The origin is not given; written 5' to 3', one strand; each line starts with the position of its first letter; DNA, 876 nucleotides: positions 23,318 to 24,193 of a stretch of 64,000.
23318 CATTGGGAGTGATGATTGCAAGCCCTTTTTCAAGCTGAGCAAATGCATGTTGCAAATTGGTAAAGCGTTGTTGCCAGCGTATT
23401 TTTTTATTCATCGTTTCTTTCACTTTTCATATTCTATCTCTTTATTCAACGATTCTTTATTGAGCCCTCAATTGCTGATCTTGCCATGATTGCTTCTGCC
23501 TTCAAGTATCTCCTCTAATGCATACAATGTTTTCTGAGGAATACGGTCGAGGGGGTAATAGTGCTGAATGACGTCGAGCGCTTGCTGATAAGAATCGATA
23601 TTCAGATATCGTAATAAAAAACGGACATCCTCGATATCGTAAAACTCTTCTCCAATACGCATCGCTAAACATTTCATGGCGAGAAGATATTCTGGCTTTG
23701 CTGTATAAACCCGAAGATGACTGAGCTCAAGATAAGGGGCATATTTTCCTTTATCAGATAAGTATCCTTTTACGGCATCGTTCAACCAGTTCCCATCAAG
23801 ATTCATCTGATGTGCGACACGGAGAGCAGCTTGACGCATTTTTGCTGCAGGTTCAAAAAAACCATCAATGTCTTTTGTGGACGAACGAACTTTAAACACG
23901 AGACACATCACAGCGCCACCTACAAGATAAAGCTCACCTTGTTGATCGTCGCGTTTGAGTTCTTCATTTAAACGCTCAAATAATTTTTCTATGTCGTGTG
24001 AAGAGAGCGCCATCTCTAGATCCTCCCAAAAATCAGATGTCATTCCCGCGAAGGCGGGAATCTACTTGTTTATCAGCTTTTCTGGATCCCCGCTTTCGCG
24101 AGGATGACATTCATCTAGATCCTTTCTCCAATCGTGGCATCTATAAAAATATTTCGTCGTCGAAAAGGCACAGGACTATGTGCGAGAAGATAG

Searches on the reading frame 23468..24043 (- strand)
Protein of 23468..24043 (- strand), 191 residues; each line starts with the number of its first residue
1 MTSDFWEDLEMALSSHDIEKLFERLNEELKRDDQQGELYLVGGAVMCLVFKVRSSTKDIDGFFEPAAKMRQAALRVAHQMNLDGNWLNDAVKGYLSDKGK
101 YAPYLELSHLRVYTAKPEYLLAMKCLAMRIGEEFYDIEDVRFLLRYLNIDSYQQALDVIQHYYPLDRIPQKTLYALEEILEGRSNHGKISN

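Call 4: search_protein_families(library=pfam, proteins=[window:23468-24043:-], max_evalue=1)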
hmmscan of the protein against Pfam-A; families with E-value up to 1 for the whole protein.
window:23468-24043:- (191 aa): 2 families
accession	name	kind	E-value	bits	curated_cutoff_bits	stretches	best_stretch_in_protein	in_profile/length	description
PF19502.5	DUF6036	-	7.5e-06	26.3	23.6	1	19-141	4-116/164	Nucleotidyltransferase of unknown function (DUF6036)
PF09970.15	DUF2204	-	0.03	14.4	20.3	1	25-64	5-45/181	Nucleotidyl transferase of unknown function (DUF2204)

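Call 5: search_protein_families(library=ncbifam, proteins=[window:23468-24043:-], max_evalue=1)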
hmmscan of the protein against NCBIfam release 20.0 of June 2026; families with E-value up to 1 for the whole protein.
window:23468-24043:- (191 aa): 0 families

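Call 6: search_protein_families(library=padloc, proteins=[window:23468-24043:-], max_evalue=1)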
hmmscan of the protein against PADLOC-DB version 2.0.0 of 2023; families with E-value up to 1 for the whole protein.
window:23468-24043:- (191 aa): 1 family
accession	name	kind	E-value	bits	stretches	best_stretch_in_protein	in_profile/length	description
PDLC02306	AbiEii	-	0.027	12.1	1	35-66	38-67/280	AbiEii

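Call 13: find_homologous_proteins(query=window:23468-24013:-)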
Query window:23468-24013:- (181 aa): 7244 proteins with E <= 0.001 among 7327 candidates; the best 120 are listed.
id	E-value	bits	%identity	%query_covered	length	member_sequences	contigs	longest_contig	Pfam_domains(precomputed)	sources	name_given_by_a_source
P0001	8.0e-116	402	100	100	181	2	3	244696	PF19502.6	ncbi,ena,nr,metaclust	ncbi:MAG: hypothetical protein A3I05_02840 [Deltaproteobacteria bacterium RIFCSPLOWO2_02_FULL_44_10]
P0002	1.4e-75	271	71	96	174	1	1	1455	-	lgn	-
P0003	6.5e-74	265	69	95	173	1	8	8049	-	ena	-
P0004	2.1e-72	261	66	94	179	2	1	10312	-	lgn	-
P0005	2.2e-72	260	68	93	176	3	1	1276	-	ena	-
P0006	2.5e-72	260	65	95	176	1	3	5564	-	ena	-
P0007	3.6e-72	260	70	94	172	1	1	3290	-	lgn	-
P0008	6.2e-72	259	66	94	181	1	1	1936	-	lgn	-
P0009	1.4e-71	258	67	95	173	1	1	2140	-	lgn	-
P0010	1.9e-71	257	64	96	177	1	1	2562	-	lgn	-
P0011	7.7e-71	255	65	95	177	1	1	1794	-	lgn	-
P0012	9.5e-71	255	69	94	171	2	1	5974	PF08843.18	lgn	-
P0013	1.1e-70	255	68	94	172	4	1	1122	-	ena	-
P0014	1.3e-70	255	67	94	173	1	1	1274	-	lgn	-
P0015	1.6e-70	254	67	94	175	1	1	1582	-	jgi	jgi:hypothetical protein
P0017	3.0e-70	254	68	96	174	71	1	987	PF08843.18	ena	-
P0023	1.3e-69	251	68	95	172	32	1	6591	PF19502.6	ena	-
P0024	1.5e-69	251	66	95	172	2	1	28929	PF08843.18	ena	-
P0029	2.7e-69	250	68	94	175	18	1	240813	PF08843.18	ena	-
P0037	5.1e-69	249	64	93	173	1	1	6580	PF19502.6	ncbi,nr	ncbi:MAG: DUF6036 family nucleotidyltransferase [Proteobacteria bacterium]|nr:DUF6036 family nucleot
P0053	2.8e-68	247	65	93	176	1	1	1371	PF19502.6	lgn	-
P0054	2.9e-68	247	61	96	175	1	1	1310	PF19502.6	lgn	-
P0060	4.7e-68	246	65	96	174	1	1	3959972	PF08843.18,PF19502.6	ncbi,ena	-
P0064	5.3e-68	246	66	96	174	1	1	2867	PF08843.18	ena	-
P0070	9.3e-68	245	62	94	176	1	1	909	PF19502.6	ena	-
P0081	2.0e-67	244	63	93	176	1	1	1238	PF19502.6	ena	-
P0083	2.6e-67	244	64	94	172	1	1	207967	PF19502.6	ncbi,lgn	ncbi:MAG: DUF6036 family nucleotidyltransferase [Pseudomonadales bacterium]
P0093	3.6e-67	243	63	93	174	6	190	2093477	-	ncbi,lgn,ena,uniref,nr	ncbi:DUF6036 family nucleotidyltransferase [Coxiella burnetii]|uniref:Nucleotidyl transferase n=1 Ta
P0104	5.7e-67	243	62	94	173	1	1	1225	PF19502.6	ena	-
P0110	6.5e-67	243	61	97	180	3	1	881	PF19502.6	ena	-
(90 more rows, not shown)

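Call 17: search_solved_structures(query=window:23468-24013:-, max_evalue=10, show_alignments=2)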
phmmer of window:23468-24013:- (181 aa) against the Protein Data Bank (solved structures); distinct sequences matched with E-value up to 10: 11.
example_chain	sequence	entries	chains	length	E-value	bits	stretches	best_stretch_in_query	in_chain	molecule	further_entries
4uad_A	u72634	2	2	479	0.083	15.9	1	122-156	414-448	Importin subunit alpha-7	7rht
4u2x_D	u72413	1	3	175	0.089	15.8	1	121-153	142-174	Importin subunit alpha-6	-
6wx9_A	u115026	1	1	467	0.13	15.3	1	121-155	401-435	Importin subunit alpha-5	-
3tj3_A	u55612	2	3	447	0.16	15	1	121-154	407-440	Importin subunit alpha-1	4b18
2jdq_A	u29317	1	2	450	0.16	15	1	121-154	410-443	IMPORTIN ALPHA-1 SUBUNIT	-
3wfo_A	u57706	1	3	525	0.44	13.6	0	150-175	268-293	Poly A polymerase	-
3wfp_A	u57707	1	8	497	0.44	13.6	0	150-175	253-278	Poly A polymerase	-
3wfr_E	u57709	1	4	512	0.47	13.5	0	150-175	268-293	Poly A polymerase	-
3wfq_E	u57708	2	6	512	0.48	13.4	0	150-175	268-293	Poly A polymerase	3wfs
7feb_E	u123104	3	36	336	0.9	12.6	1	102-163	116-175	Secretion system apparatus protein SsaV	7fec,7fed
7k2v_P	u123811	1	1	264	1.1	12.3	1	119-170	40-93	1-phosphatidylinositol 3-phosphate 5-kinase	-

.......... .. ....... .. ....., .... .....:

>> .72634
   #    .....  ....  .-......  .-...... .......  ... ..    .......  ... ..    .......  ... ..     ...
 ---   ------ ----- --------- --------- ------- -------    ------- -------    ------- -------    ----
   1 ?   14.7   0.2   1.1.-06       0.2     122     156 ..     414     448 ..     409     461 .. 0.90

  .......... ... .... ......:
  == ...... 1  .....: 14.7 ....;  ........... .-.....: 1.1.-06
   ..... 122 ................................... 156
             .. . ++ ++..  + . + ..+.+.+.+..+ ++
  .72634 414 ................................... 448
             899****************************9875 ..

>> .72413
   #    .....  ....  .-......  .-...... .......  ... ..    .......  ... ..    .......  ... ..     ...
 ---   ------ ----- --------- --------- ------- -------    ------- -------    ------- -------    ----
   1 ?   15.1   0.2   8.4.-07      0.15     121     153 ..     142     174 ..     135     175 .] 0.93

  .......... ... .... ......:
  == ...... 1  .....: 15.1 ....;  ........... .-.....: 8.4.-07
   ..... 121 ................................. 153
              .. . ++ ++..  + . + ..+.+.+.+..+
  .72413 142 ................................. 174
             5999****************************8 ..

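Call 21: find_related_loci(query=A2, collection=genome_contigs, flank=4000)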
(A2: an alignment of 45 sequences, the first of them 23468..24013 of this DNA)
Query A2 (181 aa) in genome_contigs; peptide patterns used: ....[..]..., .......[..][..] (x = any residue, [..] = any of these).
600 stretches matched a pattern (row limit reached: there are more); 592 encode a relative of the query (tblastn E <= 1e-3); the best 80 are kept; 80 distinct loci.
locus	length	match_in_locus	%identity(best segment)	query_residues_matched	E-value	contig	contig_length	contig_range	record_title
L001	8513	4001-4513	66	1-171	3e-74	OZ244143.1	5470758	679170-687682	MAG: Candidatus Azotimanducaceae bacterium isolate 8854cfa6-578e-4d3d-b270-7471243f906c genome assembly, chromosome: 1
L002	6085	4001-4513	64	1-171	5e-74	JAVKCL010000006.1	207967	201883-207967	MAG: Pseudomonadales bacterium isolate F4-SAH-20 k141_93519, whole genome shotgun sequence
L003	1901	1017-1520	65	3-170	2e-75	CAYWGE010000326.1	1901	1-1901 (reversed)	MAG TPA_asm: uncultured Pseudomonadota bacterium isolate SRP342105_co2_90 genome assembly, contig: NODE_100948_length_19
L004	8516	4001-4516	63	2-173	6e-73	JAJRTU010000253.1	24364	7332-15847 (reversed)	MAG: Gammaproteobacteria bacterium isolate Dive96_bin10.122 k141_3285525, whole genome shotgun sequence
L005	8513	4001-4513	70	4-174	1e-72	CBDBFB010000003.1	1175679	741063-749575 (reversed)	MAG: uncultured Candidatus Binatia bacterium isolate 1f458a18-970d-4e2d-a946-a0f588cd1ee1 genome assembly, contig: conti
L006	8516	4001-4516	62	1-172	2e-71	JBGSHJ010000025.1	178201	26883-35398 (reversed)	MAG: Pseudomonadales bacterium isolate JTS-AC101 k141_33131, whole genome shotgun sequence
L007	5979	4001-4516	66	1-172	9e-72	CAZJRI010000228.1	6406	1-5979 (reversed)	MAG TPA_asm: uncultured Pseudomonadales bacterium isolate SRP200020_co5_13 genome assembly, contig: NODE_18978_length_64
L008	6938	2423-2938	64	1-172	4e-71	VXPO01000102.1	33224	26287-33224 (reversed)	MAG: Gammaproteobacteria bacterium isolate SB0662_bin_58 NODE_1296_length_33224_cov_49.520275, whole genome shotgun sequ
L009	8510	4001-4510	65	1-170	3e-71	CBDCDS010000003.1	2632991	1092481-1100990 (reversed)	MAG: Gammaproteobacteria bacterium isolate 7018d805-9e79-4280-bfa5-16e89684b7f5 genome assembly, contig: contig_3, whole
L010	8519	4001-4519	63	2-174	7e-71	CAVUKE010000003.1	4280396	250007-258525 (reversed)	MAG: uncultured proteobacterium isolate MFD01716.bin.2.9 genome assembly, contig: contig_12247, whole genome shotgun seq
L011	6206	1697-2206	62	3-172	1e-70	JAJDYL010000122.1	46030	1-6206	MAG: Alphaproteobacteria bacterium isolate jk18x34bins.26 k141_447640, whole genome shotgun sequence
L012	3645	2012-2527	60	2-173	3e-70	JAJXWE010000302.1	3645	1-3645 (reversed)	MAG: Proteobacteria bacterium isolate BP5.bin60 NODE_55197_length_3645_cov_1.391700, whole genome shotgun sequence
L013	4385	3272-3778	61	2-170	4e-70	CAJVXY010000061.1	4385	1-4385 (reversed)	MAG TPA_asm: uncultured Acidiferrobacteraceae bacterium isolate DRR093004_bin.13_MetaBAT_v2.12.1_MAG genome assembly, co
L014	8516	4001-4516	63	1-172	5e-70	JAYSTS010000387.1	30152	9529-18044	MAG: Gammaproteobacteria bacterium isolate GFS_12504 GFS_12504_386, whole genome shotgun sequence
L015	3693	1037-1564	60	2-176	6e-70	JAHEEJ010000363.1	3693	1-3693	MAG: Deltaproteobacteria bacterium isolate Ww264 NODE_83073_length_3693_cov_5.297592, whole genome shotgun sequence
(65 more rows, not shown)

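Call 26: search_solved_structures(query=A2, max_evalue=10, show_alignments=3)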
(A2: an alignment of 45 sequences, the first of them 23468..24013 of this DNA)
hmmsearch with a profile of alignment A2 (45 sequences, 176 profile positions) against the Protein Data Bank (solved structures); distinct sequences matched with E-value up to 10: 0.

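Call 36: predict_structure(alignment_id=A2)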
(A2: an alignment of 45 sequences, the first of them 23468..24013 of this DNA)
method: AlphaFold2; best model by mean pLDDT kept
length: 181 residues; sequences in the alignment: 45
mean_pLDDT: 74.0   pTM: 0.58
mean pLDDT of the five models: 74.0, 73.4, 68.2, 65.2, 60.2
residues with pLDDT >= 90: 15; 70-90: 111; 50-70: 32; < 50: 23
segments of 3 or more residues with pLDDT < 50: 40-52, 175-181
pLDDT, mean of each block of 10 residues (from residue 1): 80 90 78 58 44 65 88 82 70 75 74 72 66 86 91 79 87 51 34
secondary structure, 60 per line:
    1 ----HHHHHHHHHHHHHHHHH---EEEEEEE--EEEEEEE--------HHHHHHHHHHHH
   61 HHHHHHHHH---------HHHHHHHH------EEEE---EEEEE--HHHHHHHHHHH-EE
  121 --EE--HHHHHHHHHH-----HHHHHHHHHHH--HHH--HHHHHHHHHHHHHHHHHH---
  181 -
elements in order: H5-21 E25-31 E34-40 H49-69 H79-86 E93-96 E100-104 H107-117 H127-136 H142-152 H160-177

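Call 44: search_protein_families(library=pfam, alignment_id=A2, max_evalue=0.01)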
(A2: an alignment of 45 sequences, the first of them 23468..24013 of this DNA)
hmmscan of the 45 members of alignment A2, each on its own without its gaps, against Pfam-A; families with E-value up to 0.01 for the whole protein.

A. member 1, window:23468-24013:- (181 aa): 1 family
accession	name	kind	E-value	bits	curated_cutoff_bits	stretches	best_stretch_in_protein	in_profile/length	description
PF19502.5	DUF6036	-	6.4e-06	26.5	23.6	1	9-131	4-116/164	Nucleotidyltransferase of unknown function (DUF6036)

B. families by the number of members that match (of 45 scanned): 5 families
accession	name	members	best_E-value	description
PF19502.5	DUF6036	40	6.3e-08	Nucleotidyltransferase of unknown function (DUF6036)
PF09970.15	DUF2204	17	0.0005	Nucleotidyl transferase of unknown function (DUF2204)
PF08843.17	AbiEii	12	1.3e-06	Nucleotidyl transferase AbiEii toxin, Type IV TA system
PF10312.14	Cactin_mid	1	0.0061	Conserved mid region of cactin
PF18371.6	FAD_SOX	1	0.0088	Flavin adenine dinucleotide (FAD)-dependent sulfhydryl oxidase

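Call 56: search_protein_representatives(alignment_id=A2)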
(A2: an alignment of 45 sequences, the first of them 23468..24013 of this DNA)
Query: 45 sequences, 176 profile positions. Proteins with E-value up to 0.001 (for the whole library): 4480; up to 1e-10: 2099; up to 1e-30: 239. The best 150 are listed.
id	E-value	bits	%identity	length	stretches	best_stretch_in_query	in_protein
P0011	2.1e-88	311.0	-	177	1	1-175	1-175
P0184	3.2e-71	255.0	-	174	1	3-171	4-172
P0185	1.7e-70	252.7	-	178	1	3-173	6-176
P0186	3.6e-70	251.6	-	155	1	3-156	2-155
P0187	2.1e-60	219.8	-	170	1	2-133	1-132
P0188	3.4e-60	219.1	-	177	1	3-174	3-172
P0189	3.7e-59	215.7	-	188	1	2-173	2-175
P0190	8.1e-59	214.6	-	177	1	3-171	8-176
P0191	2.5e-58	213.0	-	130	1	44-172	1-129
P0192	3.1e-58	212.7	-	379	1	4-172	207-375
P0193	5.3e-57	208.7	-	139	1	37-173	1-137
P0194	7.5e-57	208.2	-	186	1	3-174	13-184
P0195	1.0e-56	207.8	-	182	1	4-173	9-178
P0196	1.1e-54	201.2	-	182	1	1-173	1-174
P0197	1.4e-54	200.8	-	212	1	4-126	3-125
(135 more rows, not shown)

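Call 59: search_solved_structures(query=A3, max_evalue=10, show_alignments=4)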
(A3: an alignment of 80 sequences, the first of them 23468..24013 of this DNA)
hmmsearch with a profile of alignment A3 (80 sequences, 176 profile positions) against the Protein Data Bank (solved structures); distinct sequences matched with E-value up to 10: 9.
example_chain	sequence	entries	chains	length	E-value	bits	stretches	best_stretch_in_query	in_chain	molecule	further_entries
8an4_A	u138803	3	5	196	0.024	17.3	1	93-150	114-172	Bacterial toxin | Nucleotidyl transferase AbiEii/AbiGii toxin family protein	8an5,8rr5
5iqi_A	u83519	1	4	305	0.063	15.9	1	128-174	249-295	Bifunctional AAC/APH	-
6ch4_A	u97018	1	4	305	0.063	15.9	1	128-174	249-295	Bifunctional AAC/APH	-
4ork_A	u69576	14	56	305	0.063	15.9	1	128-174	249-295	Bifunctional AAC/APH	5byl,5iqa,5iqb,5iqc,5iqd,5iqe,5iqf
5iqh_A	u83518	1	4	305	0.064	15.9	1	128-174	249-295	Bifunctional AAC/APH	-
24gg_A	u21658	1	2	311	0.22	14.1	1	49-113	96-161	DctP family TRAP transporter solute receptor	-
24gh_A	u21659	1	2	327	0.24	14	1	49-113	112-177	DctP family TRAP transporter solute receptor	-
9hh1_A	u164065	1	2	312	1.5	11.4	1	66-107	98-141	Transcriptional regulator, LysR family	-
3dbl_I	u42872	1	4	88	1.7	11.2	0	46-75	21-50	NEDD8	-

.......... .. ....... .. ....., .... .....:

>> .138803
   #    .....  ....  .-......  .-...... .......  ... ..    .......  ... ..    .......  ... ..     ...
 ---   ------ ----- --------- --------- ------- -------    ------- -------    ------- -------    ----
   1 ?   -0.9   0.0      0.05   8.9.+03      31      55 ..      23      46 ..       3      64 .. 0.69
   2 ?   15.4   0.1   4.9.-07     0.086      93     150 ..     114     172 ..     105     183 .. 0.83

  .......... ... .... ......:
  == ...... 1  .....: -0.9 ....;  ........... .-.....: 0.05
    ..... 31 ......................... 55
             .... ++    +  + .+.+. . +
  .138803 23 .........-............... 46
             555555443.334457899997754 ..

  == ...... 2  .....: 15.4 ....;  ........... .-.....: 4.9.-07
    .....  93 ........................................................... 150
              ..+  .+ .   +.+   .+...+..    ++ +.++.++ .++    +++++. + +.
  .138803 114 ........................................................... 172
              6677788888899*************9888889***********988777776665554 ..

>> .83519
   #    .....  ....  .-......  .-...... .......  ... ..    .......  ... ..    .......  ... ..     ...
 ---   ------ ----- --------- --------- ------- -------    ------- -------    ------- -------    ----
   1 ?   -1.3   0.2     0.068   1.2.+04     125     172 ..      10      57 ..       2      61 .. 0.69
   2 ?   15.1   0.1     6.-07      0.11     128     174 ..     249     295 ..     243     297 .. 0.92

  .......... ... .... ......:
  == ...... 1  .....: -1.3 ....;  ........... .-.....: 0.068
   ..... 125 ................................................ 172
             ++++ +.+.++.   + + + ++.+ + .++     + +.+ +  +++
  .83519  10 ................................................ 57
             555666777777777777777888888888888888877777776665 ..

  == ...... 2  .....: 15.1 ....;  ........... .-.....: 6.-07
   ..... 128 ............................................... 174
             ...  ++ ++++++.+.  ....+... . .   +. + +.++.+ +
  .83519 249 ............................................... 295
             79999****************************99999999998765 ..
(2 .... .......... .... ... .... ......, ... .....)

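Call 66: search_dna_similar(query=window:23468-24013:-, collection=plasmids, mode=protein, max_rows=15)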
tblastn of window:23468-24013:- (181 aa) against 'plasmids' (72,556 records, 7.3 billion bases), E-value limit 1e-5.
Records with a match: 30; places in all: 32; records where one place covers at least 80% of the query: 30.
Best place of each record, by identity: <60% 30.
By first word of the organism name: Mycobacterium 18; Rhodococcus 5; Mycolicibacterium 3; Tessaracoccus 1; Brevibacillus 1; Curtobacterium 1; Clavibacter 1.
By predicted mobility (MOB-suite, as given by PLSDB): mobilizable 17; non-mobilizable 13.
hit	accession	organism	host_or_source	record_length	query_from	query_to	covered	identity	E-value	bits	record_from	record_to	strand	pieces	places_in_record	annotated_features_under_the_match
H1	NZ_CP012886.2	Mycobacterium intracellulare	sputum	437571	3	170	93%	36.3%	6e-22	99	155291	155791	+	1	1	DUF6036 family nucleotidyltransferase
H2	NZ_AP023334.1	Mycolicibacterium sp. TY66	-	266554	1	172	95%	34.7%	6e-17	84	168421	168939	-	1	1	DUF6036 family nucleotidyltransferase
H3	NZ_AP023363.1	Mycolicibacterium sp. TY81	-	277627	1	172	95%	34.7%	6e-17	84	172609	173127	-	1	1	DUF6036 family nucleotidyltransferase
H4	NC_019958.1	Mycobacterium sp. JS623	-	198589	3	170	93%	34.1%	2e-21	97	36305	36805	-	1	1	hypothetical protein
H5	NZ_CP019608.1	Tessaracoccus flavescens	mono isolate,marine sediment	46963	3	165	90%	34.1%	2e-21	97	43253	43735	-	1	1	DUF6036 family nucleotidyltransferase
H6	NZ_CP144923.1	Brevibacillus borstelensis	-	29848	10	160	83%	36.8%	1e-27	115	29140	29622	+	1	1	DUF6036 family nucleotidyltransferase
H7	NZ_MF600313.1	Mycolicibacterium sp. CBMA 213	Soil,soil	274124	3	171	93%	32.7%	2e-14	77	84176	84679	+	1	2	DUF6036 family nucleotidyltransferase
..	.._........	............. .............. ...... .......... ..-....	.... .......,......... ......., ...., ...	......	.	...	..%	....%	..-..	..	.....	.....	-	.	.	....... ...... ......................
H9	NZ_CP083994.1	Mycobacterium avium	-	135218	7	170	91%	32.5%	3e-15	80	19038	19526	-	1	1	DUF6036 family nucleotidyltransferase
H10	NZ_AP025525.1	Mycobacterium sp. 20KCMC460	Homo sapiens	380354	7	170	91%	32.5%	3e-15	80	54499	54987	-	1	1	DUF6036 family nucleotidyltransferase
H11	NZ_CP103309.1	Rhodococcus pyridinivorans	Sediment samples were collected from a ...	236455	1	170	94%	30.8%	3e-10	65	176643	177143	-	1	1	hypothetical protein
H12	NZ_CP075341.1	Rhodococcus ruber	-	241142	1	170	94%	30.8%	3e-10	65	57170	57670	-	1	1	hypothetical protein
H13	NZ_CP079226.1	Rhodococcus sp. LW-XY12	pure culture,activated sludge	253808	1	170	94%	30.8%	3e-10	65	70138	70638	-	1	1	hypothetical protein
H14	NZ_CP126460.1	Rhodococcus sp. AH-ZY2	single cell,soil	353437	1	170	94%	30.8%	3e-10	65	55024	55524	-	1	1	hypothetical protein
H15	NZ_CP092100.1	Rhodococcus qingshengii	soil,petroleum-contaminated soil, ...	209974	8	176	93%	31.0%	1e-13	75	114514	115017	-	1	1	DUF6036 family nucleotidyltransferase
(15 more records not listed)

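Call 67: search_dna_similar(query=window:23468-24013:-, collection=phages, mode=protein, max_rows=10)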
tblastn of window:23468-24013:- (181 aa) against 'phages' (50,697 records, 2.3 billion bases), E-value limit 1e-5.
No match.

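Call 68: get_annotated_region(hit=H1, flank=2500)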
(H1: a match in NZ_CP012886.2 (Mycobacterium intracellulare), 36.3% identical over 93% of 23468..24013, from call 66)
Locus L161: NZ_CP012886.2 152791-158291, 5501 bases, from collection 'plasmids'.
description: Mycobacterium intracellulare subsp. chimaera strain AH16 plasmid unnamed1, complete sequence
organism: Mycobacterium intracellulare (NCBI taxid 222805)
taxonomy: Bacteria; Actinomycetota; Actinomycetes; Mycobacteriales; Mycobacteriaceae; Mycobacterium; Mycobacterium intracellulare
host: -; source: sputum; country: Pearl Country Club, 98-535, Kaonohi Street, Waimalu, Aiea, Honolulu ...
typing (MOB-suite, as given by PLSDB): mobilizable; relaxase MOBP
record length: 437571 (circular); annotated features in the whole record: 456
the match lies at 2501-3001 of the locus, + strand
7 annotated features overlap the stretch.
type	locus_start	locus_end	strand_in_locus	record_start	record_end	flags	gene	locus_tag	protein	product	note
CDS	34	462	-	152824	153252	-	-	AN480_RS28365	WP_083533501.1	RES family NAD+ phosphorylase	-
CDS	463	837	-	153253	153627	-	-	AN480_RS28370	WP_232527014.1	antitoxin Xre/MbcA/ParS toxin-binding domain-containing protein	-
CDS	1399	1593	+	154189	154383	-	-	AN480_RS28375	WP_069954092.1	hypothetical protein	-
CDS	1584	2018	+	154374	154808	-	-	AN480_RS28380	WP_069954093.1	PIN domain nuclease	-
CDS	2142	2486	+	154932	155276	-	-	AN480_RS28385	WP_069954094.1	hypothetical protein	-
CDS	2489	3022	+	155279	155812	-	-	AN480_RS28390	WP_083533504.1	DUF6036 family nucleotidyltransferase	-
CDS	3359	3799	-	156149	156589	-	-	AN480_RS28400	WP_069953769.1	DUF6262 family protein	-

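Call 69: get_annotated_region(hit=H6, flank=2500)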
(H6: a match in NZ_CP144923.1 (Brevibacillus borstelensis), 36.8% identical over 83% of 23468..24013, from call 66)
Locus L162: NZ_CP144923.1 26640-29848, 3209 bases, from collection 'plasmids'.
description: Brevibacillus borstelensis strain CP19 plasmid unnamed1, complete sequence
organism: Brevibacillus borstelensis (NCBI taxid 45462)
taxonomy: Bacteria; Bacillota; Bacilli; Bacillales; Paenibacillaceae; Brevibacillus; Brevibacillus borstelensis
host: -; source: -; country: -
typing (MOB-suite, as given by PLSDB): non-mobilizable
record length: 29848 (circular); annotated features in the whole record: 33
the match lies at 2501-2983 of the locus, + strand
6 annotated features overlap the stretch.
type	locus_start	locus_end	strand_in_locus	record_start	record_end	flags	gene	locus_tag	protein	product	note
CDS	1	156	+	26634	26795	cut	-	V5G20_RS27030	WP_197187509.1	hypothetical protein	-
CDS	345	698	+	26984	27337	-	-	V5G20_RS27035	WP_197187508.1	hypothetical protein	-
CDS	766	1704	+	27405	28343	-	-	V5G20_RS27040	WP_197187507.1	tyrosine-type recombinase/integrase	GO:0015074 - DNA integration [Evidence IEA]; GO:0006310 - DNA recombination [Evidence IEA]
CDS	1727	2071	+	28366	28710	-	-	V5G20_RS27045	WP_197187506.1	hypothetical protein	-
CDS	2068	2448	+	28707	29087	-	-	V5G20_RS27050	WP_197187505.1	hypothetical protein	-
CDS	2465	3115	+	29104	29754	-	-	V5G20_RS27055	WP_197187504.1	DUF6036 family nucleotidyltransferase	-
